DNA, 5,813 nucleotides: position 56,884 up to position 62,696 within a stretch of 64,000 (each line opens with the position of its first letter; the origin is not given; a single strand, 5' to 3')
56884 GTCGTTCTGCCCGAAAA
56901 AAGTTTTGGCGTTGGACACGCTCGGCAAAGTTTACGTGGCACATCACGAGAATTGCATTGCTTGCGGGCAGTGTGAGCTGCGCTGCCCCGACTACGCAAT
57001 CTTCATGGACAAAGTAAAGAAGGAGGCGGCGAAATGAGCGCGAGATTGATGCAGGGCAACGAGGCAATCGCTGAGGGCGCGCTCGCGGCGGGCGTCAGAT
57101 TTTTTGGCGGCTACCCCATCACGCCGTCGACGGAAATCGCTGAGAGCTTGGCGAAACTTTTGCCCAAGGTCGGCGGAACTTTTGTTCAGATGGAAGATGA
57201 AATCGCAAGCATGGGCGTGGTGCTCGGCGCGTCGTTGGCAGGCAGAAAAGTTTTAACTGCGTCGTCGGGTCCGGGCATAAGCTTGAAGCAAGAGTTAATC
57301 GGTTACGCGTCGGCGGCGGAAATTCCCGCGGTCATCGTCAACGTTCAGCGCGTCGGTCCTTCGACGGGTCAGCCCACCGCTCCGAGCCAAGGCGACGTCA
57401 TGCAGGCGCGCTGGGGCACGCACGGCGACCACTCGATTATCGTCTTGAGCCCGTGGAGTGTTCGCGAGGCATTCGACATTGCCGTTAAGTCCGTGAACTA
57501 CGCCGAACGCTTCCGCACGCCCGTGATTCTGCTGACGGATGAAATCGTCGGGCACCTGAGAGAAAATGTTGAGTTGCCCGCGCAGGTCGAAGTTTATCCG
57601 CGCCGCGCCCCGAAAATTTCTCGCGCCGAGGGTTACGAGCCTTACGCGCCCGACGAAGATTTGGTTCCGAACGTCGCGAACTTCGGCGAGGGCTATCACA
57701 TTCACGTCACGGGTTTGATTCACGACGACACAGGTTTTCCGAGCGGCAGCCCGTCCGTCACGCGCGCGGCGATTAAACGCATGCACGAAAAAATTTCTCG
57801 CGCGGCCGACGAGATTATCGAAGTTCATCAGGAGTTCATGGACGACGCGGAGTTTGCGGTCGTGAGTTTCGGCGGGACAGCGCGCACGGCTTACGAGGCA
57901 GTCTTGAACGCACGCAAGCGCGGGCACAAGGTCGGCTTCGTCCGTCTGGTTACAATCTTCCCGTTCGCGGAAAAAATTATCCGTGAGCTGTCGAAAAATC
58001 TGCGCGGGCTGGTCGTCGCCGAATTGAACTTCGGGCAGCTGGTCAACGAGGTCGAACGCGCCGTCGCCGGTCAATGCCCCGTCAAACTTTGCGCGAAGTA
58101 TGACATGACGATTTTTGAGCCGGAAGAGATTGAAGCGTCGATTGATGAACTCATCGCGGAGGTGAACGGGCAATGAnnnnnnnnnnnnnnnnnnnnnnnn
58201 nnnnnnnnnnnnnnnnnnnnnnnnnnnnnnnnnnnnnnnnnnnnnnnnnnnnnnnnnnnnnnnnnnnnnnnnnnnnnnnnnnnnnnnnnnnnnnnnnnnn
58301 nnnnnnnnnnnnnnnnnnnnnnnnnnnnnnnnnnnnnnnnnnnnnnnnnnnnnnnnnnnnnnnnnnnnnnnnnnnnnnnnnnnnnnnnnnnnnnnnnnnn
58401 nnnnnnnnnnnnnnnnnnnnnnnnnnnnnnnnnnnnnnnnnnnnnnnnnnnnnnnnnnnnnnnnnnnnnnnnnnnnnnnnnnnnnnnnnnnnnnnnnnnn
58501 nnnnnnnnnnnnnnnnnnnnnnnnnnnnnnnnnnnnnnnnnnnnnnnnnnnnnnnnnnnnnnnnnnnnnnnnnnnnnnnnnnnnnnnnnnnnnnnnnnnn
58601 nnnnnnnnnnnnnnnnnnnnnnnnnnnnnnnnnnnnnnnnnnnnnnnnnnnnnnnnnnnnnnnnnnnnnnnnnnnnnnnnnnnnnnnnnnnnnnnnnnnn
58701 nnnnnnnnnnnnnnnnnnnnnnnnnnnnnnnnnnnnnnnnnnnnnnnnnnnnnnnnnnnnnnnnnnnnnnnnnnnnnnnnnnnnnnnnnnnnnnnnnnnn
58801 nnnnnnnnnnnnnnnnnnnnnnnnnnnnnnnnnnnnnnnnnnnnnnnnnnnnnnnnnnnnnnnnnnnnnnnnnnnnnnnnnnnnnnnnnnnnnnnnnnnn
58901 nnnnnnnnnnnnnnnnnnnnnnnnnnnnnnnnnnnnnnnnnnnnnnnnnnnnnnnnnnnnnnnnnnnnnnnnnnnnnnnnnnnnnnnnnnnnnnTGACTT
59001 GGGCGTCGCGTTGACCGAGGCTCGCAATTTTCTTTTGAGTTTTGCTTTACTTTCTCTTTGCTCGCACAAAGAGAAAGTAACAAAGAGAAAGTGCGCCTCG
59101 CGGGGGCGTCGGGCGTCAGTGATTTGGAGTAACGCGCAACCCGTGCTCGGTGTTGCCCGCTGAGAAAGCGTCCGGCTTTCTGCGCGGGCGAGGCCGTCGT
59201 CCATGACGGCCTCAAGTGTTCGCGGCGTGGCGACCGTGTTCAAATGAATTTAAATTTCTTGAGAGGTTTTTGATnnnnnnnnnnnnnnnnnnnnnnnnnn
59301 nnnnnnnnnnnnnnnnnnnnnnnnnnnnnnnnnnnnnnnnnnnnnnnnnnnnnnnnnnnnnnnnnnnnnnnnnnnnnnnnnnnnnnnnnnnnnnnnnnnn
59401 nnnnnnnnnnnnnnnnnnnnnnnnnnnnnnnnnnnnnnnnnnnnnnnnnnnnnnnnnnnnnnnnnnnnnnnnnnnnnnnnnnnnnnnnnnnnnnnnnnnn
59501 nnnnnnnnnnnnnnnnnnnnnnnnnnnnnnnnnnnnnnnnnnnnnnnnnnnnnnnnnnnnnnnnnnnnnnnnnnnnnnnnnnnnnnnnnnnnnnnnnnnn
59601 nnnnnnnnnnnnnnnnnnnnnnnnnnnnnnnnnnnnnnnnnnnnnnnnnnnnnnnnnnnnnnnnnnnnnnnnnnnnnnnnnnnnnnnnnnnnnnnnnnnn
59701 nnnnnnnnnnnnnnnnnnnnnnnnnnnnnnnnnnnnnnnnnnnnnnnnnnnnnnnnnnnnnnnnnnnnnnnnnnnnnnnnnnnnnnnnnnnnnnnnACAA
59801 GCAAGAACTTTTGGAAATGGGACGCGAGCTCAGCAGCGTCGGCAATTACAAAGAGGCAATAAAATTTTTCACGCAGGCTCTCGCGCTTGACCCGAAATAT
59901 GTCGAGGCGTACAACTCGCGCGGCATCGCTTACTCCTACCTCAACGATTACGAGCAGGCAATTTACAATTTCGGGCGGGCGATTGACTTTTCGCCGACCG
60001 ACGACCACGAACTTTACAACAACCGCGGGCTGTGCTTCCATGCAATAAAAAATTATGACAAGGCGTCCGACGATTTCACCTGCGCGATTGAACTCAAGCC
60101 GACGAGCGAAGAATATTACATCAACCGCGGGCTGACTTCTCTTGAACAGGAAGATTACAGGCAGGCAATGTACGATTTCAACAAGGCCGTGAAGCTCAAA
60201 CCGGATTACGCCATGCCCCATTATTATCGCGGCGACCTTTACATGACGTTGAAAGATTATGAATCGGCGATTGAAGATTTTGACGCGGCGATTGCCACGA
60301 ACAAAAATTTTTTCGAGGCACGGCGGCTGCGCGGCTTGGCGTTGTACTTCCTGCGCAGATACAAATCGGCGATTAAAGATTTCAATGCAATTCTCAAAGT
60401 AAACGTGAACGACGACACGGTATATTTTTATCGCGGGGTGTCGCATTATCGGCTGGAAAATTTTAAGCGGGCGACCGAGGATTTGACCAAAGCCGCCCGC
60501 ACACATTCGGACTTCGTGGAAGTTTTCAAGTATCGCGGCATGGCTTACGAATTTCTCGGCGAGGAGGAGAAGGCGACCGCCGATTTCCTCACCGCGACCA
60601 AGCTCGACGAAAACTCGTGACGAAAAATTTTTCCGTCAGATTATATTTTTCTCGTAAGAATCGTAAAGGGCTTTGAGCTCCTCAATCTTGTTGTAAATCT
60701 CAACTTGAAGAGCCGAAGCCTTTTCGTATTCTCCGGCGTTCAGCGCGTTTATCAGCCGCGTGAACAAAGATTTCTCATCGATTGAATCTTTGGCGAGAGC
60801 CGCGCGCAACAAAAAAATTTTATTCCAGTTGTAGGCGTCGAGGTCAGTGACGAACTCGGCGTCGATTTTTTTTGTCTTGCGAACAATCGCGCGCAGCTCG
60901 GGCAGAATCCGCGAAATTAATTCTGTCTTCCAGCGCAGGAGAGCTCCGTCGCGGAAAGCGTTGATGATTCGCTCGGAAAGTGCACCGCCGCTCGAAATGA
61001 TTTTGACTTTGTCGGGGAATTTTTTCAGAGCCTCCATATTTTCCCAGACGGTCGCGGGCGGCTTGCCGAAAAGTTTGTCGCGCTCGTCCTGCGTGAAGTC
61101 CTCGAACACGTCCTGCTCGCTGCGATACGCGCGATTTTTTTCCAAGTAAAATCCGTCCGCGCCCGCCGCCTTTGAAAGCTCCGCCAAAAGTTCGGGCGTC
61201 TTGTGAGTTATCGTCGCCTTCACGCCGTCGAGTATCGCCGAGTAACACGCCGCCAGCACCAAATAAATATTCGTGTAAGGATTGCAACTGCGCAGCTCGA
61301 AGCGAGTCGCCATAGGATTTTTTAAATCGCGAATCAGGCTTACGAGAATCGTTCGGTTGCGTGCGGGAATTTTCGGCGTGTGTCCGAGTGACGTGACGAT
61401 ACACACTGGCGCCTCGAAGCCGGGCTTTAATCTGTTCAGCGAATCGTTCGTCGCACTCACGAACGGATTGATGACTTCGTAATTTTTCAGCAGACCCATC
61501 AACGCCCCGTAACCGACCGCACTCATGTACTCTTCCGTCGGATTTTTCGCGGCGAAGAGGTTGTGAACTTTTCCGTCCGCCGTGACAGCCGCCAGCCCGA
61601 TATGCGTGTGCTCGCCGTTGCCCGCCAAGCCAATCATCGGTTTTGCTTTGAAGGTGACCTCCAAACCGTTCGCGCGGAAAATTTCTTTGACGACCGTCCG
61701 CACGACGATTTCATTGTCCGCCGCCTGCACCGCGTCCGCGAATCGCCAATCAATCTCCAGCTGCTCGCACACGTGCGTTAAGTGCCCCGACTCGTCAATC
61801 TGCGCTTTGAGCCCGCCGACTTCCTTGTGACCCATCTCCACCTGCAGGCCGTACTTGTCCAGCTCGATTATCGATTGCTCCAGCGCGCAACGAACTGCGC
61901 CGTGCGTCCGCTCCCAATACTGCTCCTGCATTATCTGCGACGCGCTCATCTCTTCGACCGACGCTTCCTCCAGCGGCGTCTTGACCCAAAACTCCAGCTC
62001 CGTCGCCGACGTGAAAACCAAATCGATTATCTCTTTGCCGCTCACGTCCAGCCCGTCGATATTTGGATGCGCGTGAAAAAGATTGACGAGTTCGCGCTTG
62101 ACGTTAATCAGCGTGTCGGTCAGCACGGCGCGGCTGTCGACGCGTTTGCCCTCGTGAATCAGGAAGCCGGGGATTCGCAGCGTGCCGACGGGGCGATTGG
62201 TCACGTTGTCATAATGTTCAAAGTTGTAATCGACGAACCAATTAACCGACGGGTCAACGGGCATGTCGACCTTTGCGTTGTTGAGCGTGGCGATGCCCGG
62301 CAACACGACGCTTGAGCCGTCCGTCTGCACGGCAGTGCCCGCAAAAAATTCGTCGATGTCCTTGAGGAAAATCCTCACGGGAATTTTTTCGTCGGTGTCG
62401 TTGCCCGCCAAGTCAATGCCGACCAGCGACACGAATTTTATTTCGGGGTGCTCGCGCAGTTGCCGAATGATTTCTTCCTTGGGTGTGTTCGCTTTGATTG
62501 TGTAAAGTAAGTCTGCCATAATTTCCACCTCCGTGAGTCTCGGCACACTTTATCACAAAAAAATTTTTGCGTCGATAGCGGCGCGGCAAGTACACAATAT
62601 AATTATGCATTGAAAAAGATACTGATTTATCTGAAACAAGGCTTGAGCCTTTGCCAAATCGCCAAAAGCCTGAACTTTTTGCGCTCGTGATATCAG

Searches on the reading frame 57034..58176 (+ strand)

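Call 51: search_protein_families(library=pfam, proteins=[window:57034-58176:+], max_evalue=0.001)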
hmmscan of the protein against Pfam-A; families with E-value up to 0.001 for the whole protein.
window:57034-58176:+ (380 aa): 3 families
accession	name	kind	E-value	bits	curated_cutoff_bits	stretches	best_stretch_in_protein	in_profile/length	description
PF01855.24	POR_N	-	8.8e-63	212.6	27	1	14-237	1-218/231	Pyruvate flavodoxin/ferredoxin oxidoreductase, thiamine diP-bdg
PF17147.9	PFOR_II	-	6.9e-18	65.3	27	1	272-366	1-102/102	Pyruvate:ferredoxin oxidoreductase core domain II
PF02780.25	Transketolase_C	-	0.00049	20.5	25.9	0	273-331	11-69/124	Transketolase, C-terminal domain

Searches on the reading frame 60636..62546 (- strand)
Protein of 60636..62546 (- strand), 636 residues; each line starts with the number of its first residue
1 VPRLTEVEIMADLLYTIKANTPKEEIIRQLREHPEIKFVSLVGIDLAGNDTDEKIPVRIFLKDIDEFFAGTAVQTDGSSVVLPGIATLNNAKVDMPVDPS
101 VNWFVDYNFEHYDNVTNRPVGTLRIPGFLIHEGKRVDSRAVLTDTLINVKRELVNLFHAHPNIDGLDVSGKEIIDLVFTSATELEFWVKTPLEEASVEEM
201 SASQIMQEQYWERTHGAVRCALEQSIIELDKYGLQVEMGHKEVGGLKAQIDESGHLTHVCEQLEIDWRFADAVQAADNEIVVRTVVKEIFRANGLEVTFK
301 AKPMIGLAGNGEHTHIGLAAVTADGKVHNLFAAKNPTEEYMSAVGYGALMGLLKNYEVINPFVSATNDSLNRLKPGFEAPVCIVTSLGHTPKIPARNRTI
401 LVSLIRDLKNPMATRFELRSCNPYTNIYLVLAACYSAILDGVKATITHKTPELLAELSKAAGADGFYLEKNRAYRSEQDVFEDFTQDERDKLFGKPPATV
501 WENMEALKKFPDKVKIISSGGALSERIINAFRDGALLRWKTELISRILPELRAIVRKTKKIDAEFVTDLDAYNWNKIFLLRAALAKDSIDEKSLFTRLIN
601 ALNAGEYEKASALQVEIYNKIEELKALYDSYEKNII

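Call 51: search_protein_families(library=pfam, proteins=[window:60636-62546:-], max_evalue=0.001)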
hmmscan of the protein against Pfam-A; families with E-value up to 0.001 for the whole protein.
window:60636-62546:- (636 aa): 1 family
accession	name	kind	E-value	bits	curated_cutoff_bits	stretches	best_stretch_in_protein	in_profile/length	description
PF00120.29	Gln-synt_C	-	1.2e-40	140.1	24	1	176-450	20-272/344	Glutamine synthetase, catalytic domain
